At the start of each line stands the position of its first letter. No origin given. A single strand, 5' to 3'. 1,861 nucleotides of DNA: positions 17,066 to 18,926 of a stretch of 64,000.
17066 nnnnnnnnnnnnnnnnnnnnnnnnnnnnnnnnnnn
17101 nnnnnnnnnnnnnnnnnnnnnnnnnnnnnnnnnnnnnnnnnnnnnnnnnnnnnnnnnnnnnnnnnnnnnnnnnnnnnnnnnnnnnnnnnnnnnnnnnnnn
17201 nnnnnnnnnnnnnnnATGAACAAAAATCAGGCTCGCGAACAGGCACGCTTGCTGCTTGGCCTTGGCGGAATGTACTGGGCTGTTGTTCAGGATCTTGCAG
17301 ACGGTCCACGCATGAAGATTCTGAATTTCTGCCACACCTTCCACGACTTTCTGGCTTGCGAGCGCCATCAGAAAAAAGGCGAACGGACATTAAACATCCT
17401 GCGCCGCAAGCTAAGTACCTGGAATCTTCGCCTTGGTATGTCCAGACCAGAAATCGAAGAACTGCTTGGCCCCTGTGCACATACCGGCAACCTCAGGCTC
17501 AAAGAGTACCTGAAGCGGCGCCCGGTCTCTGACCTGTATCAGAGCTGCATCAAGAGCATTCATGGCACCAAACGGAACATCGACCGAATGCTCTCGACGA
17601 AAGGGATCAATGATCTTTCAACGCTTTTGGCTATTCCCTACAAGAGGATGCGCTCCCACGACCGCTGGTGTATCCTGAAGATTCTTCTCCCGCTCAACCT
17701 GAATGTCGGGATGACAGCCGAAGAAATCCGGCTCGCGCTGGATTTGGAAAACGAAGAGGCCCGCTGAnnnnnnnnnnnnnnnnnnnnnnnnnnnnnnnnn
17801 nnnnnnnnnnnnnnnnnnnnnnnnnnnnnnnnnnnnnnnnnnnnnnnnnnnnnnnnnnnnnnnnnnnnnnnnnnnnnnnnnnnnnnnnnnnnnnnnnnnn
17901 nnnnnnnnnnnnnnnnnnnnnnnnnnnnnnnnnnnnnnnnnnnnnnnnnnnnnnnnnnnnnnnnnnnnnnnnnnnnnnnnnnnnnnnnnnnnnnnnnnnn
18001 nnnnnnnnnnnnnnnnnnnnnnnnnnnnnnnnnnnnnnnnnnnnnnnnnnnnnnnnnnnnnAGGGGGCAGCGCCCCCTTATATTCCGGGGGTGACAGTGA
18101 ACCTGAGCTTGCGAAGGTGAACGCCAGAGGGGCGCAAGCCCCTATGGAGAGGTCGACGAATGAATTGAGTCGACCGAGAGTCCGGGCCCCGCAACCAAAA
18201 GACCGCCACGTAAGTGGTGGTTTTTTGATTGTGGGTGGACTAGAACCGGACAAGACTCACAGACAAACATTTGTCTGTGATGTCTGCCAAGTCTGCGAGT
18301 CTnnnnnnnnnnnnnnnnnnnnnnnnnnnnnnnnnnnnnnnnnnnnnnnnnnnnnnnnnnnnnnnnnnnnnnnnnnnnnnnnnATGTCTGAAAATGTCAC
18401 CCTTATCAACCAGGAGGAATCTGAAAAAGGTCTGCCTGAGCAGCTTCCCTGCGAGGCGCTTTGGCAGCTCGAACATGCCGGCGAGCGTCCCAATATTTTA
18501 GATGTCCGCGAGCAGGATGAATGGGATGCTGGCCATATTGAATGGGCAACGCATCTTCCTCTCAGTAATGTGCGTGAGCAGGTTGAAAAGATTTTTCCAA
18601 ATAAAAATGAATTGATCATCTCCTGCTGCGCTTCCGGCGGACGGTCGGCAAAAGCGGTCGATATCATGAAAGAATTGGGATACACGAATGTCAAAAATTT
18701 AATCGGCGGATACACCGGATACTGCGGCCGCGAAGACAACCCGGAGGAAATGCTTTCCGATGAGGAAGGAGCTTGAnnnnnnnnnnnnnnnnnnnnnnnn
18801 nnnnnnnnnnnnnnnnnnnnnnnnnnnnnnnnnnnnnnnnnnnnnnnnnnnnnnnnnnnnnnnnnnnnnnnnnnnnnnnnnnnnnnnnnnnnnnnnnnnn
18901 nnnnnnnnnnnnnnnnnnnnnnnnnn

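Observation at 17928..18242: Initiator tRNA-fMet followed by a tandem duplication of its 3' end plus terminator, framing a tRNA-like element with a ~120-nt insert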

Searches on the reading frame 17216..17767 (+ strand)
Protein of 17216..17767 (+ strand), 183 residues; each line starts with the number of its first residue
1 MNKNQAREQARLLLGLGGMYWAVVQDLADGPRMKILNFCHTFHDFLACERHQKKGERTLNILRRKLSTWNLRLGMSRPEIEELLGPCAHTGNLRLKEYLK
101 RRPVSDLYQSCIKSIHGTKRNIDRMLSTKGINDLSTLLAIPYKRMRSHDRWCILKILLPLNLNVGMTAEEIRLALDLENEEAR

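Call 51: find_encoding_contigs(protein=window:17216-17767:+, flank=1500, max_places=10)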
Protein window:17216-17767:+ (183 aa): 5 contigs read that carry it; 3 places shown.
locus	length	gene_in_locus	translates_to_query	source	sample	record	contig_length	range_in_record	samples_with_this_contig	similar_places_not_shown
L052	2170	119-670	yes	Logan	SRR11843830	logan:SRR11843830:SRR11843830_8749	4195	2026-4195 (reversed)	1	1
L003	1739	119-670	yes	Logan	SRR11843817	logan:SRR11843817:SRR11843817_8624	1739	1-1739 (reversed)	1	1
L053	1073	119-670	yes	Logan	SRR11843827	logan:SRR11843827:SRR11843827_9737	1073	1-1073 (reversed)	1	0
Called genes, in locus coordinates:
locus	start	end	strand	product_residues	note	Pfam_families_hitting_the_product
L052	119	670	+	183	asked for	-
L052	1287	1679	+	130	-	PF00581:Rhodanese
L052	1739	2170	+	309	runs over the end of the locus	PF00149:Metallophos, PF12850:Metallophos_2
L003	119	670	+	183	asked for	-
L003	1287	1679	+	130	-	PF00581:Rhodanese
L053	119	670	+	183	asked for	-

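Call 54: list_cluster_members(proteins=[window:17216-17767:+])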
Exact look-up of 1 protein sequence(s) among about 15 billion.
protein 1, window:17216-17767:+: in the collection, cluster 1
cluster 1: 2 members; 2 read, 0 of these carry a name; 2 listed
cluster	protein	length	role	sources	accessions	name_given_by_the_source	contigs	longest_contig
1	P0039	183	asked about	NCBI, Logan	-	-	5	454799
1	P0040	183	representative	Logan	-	-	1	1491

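Call 55: find_encoding_contigs(protein=P0040, flank=1500, max_places=5)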
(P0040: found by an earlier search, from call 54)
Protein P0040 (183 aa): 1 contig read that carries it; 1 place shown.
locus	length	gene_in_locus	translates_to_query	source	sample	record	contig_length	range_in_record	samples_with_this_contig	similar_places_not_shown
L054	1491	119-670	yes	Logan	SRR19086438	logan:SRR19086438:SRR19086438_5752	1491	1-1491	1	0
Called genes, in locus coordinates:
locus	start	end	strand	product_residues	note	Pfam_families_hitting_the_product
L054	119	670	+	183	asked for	-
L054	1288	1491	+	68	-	?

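Call 85: search_protein_families(library=pfam, proteins=[window:17216-17767:+], max_evalue=1)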
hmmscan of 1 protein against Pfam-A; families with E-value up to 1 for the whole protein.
window:17216-17767:+ (183 aa): 1 family
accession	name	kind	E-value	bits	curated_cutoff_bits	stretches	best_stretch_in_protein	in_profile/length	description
PF12432.14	INTS1_RP2B-bd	-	0.057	13.9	25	1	98-136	91-130/156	Integrator complex subunit 1, RP2B-binding domain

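Call 86: search_protein_families(library=phrogs, proteins=[window:17216-17767:+], max_evalue=0.1)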
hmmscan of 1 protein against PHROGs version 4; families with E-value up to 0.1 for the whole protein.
window:17216-17767:+ (183 aa): 0 families
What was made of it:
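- Tried and rejected: No Pfam or PHROG family (calls 85, 86).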

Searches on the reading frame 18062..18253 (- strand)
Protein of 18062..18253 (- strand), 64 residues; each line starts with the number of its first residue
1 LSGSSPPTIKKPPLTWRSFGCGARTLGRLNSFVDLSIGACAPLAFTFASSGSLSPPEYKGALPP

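Call 71: find_homologous_proteins(query=window:18062-18253:-, max_evalue=0.001)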
Query window:18062-18253:-: no candidate shares three 5-residue words with the query. No homologue found.

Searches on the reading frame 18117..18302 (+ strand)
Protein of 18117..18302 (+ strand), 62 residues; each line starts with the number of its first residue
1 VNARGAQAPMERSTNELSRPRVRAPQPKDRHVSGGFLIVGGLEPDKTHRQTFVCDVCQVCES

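Call 76: search_protein_representatives(protein=window:18117-18302:+)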
Query: 62 residues. Proteins with E-value up to 0.001 (for the whole library): 0; up to 1e-10: 0; up to 1e-30: 0. The best 0 are listed.
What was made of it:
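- Tried and rejected: Searching the two long ORFs that cross the element against 5.8 and 1.84 billion predicted proteins gave no hits (calls 71, 76).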

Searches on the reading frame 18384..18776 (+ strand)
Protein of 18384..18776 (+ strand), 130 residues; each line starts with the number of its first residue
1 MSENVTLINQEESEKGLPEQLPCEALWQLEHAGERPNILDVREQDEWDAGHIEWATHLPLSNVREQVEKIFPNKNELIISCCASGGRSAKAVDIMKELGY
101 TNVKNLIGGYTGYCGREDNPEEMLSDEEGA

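Call 12: find_encoding_contigs(protein=window:18384-18776:+, flank=3000, max_places=10)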
Protein window:18384-18776:+ (130 aa): 5 contigs read that carry it; 3 places shown.
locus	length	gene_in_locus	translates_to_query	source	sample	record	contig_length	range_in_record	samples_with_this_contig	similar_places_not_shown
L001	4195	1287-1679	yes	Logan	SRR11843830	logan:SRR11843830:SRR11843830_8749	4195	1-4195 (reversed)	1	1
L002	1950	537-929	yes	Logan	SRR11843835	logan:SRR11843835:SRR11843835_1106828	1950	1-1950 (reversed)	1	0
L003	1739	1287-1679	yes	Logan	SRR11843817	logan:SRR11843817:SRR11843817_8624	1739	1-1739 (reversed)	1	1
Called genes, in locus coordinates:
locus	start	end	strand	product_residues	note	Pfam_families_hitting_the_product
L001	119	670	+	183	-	-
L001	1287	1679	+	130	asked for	PF00581:Rhodanese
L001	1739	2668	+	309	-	PF00149:Metallophos, PF12850:Metallophos_2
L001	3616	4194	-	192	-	?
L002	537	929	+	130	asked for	PF00581:Rhodanese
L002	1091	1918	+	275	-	PF00149:Metallophos, PF12850:Metallophos_2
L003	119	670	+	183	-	-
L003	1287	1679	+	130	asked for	PF00581:Rhodanese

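Call 15: find_homologous_proteins(query=window:18384-18776:+, max_evalue=0.00001)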
Query window:18384-18776:+ (130 aa): 32 proteins with E <= 0.00001 among 36 candidates.
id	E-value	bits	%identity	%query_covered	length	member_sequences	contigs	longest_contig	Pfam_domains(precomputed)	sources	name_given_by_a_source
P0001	5.3e-83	294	100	100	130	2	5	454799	PF00581.26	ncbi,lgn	-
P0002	3.2e-50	188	65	92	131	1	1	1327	PF00581.26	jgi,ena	-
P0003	4.0e-49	184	62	95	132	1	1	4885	PF00581.26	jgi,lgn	jgi:rhodanese-related sulfurtransferase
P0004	1.8e-48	182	62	95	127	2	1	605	PF00581.26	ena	-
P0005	9.6e-48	180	62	92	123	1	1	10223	PF00581.26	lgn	-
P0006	1.1e-47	179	67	87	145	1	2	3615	PF00581.26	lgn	-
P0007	1.6e-47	179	61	97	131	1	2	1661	PF00581.26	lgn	-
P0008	2.3e-47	178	66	88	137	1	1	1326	PF00581.26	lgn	-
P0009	3.6e-47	178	59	94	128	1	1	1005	PF00581.26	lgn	-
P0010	7.3e-47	177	59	89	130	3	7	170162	PF00581.26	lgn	-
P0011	1.2e-46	176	63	93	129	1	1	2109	PF00581.26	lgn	-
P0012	5.2e-46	174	67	87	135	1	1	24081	PF00581.26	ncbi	-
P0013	7.0e-46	174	63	93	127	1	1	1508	PF00581.26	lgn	-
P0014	1.3e-45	173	62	92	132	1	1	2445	PF00581.26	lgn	-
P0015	4.7e-45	171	61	92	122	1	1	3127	PF00581.26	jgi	jgi:rhodanese-related sulfurtransferase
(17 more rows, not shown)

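Call 16: find_encoding_contigs(protein=P0010, flank=4000, max_places=4)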
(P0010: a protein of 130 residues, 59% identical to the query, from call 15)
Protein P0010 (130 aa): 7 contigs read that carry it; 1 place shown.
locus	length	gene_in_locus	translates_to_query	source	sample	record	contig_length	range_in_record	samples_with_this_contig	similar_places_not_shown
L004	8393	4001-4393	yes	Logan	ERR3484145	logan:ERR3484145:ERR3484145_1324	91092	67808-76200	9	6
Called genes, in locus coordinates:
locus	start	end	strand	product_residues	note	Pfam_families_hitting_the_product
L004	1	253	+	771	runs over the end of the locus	PF01751:Toprim, PF01131:Topoisom_bac, PF13368:Toprim_C_rpt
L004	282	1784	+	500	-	PF13328:HD_4, PF01966:HD, PF04607:RelA_SpoT, PF02824:TGS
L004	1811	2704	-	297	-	PF02195:ParB_N, PF17762:HTH_ParB, PF23552:ParB_C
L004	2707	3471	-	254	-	PF00142:Fer4_NifH, PF01656:CbiA, PF02374:ArsA_ATPase (weak), PF06564:CBP_BcsQ, PF09140:MipZ (weak), PF10609:ParA (weak), PF13614:AAA_31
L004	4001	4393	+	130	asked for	PF00581:Rhodanese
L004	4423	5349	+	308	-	PF00149:Metallophos, PF12850:Metallophos_2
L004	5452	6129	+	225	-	-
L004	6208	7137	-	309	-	PF00924:MS_channel_2nd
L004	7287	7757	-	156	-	-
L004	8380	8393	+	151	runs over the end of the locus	PF03073:TspO_MBR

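Call 17: find_encoding_contigs(protein=P0012, flank=4000, max_places=3)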
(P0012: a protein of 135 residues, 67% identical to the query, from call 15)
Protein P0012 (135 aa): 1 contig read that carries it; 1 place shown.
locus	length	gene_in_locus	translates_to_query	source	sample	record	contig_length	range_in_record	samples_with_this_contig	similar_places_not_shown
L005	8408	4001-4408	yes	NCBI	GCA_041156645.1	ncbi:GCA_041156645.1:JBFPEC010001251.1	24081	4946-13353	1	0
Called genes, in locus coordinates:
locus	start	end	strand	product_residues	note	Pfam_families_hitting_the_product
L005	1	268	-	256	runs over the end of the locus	PF00142:Fer4_NifH (weak), PF01656:CbiA, PF02374:ArsA_ATPase (weak), PF06564:CBP_BcsQ, PF09140:MipZ (weak), PF10609:ParA, PF13614:AAA_31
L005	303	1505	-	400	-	PF07907:YibE_F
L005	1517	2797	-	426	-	PF05970:PIF1, PF13245:AAA_19, PF13401:AAA_22, PF13604:AAA_30, PF01443:Viral_helicase1 (faint), PF07728:AAA_5 (faint), PF21530:Pif1_2B_dom (weak)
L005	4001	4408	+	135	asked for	PF00581:Rhodanese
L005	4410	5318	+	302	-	PF00149:Metallophos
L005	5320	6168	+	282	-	-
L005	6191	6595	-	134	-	PF00072:Response_reg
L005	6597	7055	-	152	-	PF01243:PNPOx_N, PF12900:Pyridox_ox_2 (weak), PF16242:Pyrid_ox_like (weak)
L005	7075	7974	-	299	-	PF14243:R2K_3, PF08443:RimK, PF18299:R2K_2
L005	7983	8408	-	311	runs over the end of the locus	PF00924:MS_channel_2nd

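Call 18: find_encoding_contigs(protein=P0005, flank=4000, max_places=3)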
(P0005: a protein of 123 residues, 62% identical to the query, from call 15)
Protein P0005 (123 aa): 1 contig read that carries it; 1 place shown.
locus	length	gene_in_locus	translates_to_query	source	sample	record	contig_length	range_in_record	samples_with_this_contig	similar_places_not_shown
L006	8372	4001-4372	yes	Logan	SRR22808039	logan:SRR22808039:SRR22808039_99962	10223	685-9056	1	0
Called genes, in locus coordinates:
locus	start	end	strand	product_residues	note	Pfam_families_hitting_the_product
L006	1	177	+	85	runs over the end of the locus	PF15738:YafQ_toxin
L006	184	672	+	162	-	-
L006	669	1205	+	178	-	PF13238:AAA_18, PF13671:AAA_33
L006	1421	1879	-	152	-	-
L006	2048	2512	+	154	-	PF03118:RNA_pol_A_CTD (weak)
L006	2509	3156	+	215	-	PF14520:HHH_5 (weak)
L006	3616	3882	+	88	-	PF01541:GIY-YIG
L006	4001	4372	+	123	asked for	PF00581:Rhodanese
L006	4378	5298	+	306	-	PF00149:Metallophos, PF12850:Metallophos_2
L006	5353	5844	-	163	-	PF01396:Zn_ribbon_Top1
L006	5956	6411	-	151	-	PF03073:TspO_MBR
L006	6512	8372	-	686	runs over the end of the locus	-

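Call 29: find_encoding_contigs(protein=P0006, flank=3000, max_places=3)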
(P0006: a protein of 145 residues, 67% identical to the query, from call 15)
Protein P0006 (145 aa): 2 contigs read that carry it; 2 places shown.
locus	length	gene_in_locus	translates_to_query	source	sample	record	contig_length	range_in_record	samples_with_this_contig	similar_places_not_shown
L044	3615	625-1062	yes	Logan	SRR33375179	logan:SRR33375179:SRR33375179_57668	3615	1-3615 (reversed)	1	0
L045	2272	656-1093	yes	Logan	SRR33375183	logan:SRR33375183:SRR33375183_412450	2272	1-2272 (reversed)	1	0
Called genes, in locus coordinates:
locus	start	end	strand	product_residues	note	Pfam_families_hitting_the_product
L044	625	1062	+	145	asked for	PF00581:Rhodanese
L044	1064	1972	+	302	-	PF00149:Metallophos, PF12850:Metallophos_2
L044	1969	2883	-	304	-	PF14243:R2K_3, PF08443:RimK, PF18299:R2K_2 (weak)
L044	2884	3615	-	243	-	?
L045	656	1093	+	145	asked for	PF00581:Rhodanese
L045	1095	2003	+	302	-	PF00149:Metallophos, PF12850:Metallophos_2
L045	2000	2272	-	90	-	?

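Call 30: find_encoding_contigs(protein=P0003, flank=3000, max_places=3)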
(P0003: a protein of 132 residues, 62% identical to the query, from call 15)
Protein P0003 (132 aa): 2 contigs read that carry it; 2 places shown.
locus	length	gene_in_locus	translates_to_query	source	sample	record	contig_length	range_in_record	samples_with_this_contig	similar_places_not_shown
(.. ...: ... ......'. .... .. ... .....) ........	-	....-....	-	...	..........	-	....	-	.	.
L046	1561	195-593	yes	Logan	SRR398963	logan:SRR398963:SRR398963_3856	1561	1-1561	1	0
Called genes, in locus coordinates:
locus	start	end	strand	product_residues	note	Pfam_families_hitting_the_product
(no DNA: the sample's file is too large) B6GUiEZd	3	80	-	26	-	?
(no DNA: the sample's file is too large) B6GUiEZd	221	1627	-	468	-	-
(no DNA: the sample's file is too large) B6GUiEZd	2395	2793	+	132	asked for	PF00581:Rhodanese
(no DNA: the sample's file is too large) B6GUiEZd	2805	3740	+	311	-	PF00149:Metallophos, PF12850:Metallophos_2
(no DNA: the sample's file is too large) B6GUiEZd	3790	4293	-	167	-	-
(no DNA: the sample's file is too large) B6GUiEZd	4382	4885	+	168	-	?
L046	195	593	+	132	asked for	PF00581:Rhodanese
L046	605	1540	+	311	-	PF00149:Metallophos, PF12850:Metallophos_2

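Call 39: find_related_loci(query=A2, collection=metagenome_contigs, flank=1500)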
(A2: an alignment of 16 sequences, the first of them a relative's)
Query A2 (130 aa) in metagenome_contigs; peptide patterns used: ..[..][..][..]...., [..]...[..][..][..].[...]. (x = any residue, [..] = any of these).
21 stretches matched a pattern; 3 encode a relative of the query (tblastn E <= 1e-3); 3 distinct loci.
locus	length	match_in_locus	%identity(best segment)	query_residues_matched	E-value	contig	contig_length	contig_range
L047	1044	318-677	65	4-123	3e-59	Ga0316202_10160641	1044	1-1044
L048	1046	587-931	68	1-115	2e-56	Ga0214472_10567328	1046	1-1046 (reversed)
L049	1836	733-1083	56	5-121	9e-49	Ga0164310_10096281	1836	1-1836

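Call 48: find_encoding_contigs(protein=P0033, flank=3000, max_places=5)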
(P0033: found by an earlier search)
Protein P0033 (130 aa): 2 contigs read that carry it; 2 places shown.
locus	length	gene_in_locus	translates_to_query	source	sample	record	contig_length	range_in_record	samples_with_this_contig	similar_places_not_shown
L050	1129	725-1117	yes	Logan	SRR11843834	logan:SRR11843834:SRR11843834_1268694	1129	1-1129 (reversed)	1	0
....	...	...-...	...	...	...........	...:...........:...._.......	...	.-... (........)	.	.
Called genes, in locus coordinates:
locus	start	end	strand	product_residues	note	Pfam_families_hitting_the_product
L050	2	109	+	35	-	?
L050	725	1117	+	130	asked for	PF00581:Rhodanese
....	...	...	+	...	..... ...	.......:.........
